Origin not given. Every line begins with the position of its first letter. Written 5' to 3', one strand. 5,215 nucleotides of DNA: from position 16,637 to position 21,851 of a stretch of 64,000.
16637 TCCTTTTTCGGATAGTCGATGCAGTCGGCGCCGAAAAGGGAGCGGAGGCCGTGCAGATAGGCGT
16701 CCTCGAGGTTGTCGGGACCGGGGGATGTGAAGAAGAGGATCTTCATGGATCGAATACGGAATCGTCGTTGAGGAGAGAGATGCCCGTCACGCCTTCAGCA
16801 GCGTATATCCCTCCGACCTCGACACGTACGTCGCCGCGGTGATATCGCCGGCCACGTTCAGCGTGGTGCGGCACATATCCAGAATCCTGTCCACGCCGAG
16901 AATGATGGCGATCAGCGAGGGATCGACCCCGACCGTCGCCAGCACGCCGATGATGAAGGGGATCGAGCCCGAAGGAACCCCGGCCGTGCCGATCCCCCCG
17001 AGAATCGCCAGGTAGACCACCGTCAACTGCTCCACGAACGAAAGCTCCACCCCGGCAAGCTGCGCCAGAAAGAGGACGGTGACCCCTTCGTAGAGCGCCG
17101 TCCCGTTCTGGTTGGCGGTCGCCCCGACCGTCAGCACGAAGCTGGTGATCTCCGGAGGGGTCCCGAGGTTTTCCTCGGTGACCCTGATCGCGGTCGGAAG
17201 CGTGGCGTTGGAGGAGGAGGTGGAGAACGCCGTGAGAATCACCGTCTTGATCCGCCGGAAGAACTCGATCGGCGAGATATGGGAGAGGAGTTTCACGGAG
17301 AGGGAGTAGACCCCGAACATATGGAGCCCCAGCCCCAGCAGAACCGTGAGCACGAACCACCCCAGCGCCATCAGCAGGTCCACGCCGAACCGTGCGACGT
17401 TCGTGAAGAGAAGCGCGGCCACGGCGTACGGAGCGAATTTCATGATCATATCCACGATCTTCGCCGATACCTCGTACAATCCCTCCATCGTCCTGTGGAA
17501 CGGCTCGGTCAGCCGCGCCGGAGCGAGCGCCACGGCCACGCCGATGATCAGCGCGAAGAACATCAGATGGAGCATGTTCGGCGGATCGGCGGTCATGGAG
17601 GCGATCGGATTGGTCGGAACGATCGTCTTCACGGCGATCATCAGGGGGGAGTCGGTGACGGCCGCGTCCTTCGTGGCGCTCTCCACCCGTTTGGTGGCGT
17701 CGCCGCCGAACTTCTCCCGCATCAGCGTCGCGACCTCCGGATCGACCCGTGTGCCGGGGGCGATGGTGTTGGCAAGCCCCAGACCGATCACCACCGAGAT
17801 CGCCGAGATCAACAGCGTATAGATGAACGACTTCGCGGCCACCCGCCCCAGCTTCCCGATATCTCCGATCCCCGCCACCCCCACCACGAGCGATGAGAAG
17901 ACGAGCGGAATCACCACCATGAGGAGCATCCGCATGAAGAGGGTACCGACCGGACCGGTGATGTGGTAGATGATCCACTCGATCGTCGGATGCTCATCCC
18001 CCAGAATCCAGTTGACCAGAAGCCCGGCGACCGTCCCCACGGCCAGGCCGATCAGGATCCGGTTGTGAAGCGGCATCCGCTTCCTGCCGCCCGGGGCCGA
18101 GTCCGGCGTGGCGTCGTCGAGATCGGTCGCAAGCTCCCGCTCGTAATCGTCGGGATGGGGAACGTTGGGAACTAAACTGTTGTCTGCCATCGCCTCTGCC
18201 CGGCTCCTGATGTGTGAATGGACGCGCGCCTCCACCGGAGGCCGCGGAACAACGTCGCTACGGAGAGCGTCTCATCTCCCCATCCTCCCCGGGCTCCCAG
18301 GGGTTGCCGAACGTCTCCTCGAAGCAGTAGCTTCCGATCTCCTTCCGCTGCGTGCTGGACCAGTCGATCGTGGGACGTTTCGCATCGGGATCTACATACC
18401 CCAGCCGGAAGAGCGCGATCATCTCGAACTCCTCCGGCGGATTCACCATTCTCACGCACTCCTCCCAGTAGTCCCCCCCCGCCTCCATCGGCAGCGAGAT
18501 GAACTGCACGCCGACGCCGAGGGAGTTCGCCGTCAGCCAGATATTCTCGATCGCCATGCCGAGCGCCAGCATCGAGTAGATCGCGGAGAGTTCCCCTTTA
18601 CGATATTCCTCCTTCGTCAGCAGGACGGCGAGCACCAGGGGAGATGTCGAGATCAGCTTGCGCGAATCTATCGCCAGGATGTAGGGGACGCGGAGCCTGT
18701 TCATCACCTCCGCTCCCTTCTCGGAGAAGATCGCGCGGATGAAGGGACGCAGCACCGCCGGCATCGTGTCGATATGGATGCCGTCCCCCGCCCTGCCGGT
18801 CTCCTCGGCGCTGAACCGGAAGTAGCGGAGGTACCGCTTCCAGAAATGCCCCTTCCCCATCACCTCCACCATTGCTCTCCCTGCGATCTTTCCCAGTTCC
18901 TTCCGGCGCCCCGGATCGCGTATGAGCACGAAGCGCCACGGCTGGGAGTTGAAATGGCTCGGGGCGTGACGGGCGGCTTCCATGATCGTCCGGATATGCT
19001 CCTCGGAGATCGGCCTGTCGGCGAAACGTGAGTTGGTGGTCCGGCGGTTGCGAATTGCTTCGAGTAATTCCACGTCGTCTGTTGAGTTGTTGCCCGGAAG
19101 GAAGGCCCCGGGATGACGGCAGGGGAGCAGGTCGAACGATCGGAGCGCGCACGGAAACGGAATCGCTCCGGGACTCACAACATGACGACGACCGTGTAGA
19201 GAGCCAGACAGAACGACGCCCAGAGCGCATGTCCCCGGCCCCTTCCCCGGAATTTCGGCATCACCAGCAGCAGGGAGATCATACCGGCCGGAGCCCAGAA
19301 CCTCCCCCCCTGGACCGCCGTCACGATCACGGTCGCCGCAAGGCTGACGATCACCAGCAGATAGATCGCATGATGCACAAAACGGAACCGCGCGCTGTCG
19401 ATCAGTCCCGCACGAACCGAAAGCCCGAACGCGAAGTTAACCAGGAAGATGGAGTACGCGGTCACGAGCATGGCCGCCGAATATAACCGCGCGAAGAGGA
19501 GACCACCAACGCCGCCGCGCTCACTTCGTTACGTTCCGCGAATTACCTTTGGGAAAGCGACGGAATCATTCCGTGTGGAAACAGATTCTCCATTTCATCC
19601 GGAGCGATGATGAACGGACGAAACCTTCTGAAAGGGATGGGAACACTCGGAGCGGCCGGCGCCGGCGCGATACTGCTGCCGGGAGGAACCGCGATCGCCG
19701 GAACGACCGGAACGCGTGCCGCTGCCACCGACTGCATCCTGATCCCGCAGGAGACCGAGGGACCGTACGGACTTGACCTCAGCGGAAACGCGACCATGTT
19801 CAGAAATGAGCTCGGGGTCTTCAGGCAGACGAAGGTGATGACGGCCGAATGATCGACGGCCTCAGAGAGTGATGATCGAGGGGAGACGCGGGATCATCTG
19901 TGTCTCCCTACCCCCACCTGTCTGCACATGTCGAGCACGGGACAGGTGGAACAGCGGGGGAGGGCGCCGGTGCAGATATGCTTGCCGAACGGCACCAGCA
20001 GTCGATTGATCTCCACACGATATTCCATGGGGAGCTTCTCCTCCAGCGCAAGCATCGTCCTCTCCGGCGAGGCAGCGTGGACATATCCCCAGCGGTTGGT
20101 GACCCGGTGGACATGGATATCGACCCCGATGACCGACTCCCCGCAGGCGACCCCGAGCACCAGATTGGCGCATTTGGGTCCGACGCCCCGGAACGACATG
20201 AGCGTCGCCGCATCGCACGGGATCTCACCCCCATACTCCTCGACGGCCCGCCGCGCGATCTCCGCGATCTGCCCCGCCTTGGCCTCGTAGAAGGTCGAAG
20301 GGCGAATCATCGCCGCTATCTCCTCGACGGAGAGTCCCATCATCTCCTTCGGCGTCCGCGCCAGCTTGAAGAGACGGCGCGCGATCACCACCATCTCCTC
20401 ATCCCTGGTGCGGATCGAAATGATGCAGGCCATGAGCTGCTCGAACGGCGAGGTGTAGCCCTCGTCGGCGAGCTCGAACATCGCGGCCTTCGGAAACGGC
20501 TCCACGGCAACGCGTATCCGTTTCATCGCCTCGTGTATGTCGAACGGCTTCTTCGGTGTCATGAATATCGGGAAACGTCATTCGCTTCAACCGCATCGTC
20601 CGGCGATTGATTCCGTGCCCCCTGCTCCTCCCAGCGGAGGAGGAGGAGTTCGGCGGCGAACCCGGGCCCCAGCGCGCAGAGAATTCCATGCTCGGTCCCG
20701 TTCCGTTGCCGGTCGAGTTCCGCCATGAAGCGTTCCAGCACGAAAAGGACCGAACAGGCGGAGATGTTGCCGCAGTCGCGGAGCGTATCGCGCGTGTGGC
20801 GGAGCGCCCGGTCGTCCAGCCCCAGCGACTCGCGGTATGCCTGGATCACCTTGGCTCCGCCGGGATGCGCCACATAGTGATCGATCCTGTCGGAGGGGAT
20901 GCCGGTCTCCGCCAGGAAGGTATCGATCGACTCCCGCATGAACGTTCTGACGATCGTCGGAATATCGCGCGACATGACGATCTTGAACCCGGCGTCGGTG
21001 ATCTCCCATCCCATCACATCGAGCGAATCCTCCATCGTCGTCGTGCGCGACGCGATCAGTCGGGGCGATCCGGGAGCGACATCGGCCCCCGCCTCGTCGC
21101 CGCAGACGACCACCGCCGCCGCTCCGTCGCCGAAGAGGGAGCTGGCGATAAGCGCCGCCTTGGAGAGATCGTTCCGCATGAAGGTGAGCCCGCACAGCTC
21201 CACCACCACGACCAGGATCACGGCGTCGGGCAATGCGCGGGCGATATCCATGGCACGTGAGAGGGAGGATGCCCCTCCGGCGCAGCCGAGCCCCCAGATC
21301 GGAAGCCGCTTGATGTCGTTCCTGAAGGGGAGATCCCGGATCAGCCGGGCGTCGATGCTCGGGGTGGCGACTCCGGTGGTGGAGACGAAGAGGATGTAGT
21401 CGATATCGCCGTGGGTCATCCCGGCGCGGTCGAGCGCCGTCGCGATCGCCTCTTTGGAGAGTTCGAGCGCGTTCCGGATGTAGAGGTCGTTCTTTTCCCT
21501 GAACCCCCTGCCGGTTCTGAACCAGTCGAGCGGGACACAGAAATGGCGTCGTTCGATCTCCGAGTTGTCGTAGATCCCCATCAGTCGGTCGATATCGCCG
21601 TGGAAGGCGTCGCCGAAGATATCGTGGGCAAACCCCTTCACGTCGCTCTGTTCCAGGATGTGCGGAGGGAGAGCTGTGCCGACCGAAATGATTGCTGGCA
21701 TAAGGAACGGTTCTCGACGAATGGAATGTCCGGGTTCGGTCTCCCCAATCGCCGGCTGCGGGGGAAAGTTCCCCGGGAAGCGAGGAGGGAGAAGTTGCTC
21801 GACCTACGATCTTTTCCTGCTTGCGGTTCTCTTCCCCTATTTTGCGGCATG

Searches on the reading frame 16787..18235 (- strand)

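Call 55: search_protein_families(library=pfam, proteins=[window:16787-18235:-], max_evalue=0.0001)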
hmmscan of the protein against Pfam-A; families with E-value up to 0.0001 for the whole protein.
window:16787-18235:- (482 aa): 1 family
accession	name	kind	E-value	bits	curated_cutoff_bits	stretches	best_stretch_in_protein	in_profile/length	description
PF00375.23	SDF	-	3.9e-106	355.8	27.9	1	56-473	1-386/387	Sodium:dicarboxylate symporter family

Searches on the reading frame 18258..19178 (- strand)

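Call 55: search_protein_families(library=pfam, proteins=[window:18258-19178:-], max_evalue=0.0001)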
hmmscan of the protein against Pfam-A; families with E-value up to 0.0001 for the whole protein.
window:18258-19178:- (306 aa): 2 families
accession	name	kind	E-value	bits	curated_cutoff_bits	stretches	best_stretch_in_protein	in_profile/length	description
PF00881.29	Nitroreductase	-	1e-23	84.8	23.5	1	42-261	1-167/167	Nitroreductase family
PF14512.11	TM1586_NiRdase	-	6.5e-06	26.4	27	1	58-85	156-183/215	Putative TM nitroreductase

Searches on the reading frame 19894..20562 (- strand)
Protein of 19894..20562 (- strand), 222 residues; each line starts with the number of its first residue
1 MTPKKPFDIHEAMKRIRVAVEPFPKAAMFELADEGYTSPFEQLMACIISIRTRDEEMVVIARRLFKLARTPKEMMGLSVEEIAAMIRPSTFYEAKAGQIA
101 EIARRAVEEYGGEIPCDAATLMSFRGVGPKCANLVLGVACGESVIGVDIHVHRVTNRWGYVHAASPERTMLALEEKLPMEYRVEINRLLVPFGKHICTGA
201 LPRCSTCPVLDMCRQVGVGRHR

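Call 56: search_protein_families(library=pfam, proteins=[window:19894-20562:-], max_evalue=0.0001)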
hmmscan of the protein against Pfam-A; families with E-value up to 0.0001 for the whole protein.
window:19894-20562:- (222 aa): 1 family
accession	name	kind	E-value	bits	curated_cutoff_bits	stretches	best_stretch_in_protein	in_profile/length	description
PF00730.31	HhH-GPD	-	1.4e-16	61.2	26.2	1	45-178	2-107/108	HhH-GPD superfamily base excision DNA repair protein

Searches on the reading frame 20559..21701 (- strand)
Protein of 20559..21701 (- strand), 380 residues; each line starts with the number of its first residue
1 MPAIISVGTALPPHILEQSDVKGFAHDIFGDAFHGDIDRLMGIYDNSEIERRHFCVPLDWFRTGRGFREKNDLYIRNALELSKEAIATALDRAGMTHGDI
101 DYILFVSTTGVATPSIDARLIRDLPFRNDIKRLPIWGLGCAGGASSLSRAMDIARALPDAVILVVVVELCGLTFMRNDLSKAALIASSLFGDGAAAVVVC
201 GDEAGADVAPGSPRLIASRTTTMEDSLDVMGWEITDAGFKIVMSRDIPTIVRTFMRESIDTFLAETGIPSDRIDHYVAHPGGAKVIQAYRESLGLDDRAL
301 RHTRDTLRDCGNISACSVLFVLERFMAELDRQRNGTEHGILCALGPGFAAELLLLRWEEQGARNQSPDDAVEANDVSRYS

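Call 56: search_protein_families(library=pfam, proteins=[window:20559-21701:-], max_evalue=0.0001)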
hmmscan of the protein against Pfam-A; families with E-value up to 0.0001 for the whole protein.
window:20559-21701:- (380 aa): 4 families
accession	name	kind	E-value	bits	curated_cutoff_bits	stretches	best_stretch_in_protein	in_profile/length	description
PF00195.25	Chal_sti_synt_N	-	6.6e-25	88.3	27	1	4-202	16-224/225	Chalcone and stilbene synthases, N-terminal domain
PF02797.21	Chal_sti_synt_C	-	4.4e-20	72.6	27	1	221-356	8-148/151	Chalcone and stilbene synthases, C-terminal domain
PF08392.18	FAE1_CUT1_RppA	-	1.3e-12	48.1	27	1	82-206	87-210/290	FAE1/Type III polyketide synthase-like protein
PF08541.16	ACP_syn_III_C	-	3.5e-10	40.4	26.6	1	263-357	1-90/90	3-Oxoacyl-[acyl-carrier-protein (ACP)] synthase III C terminal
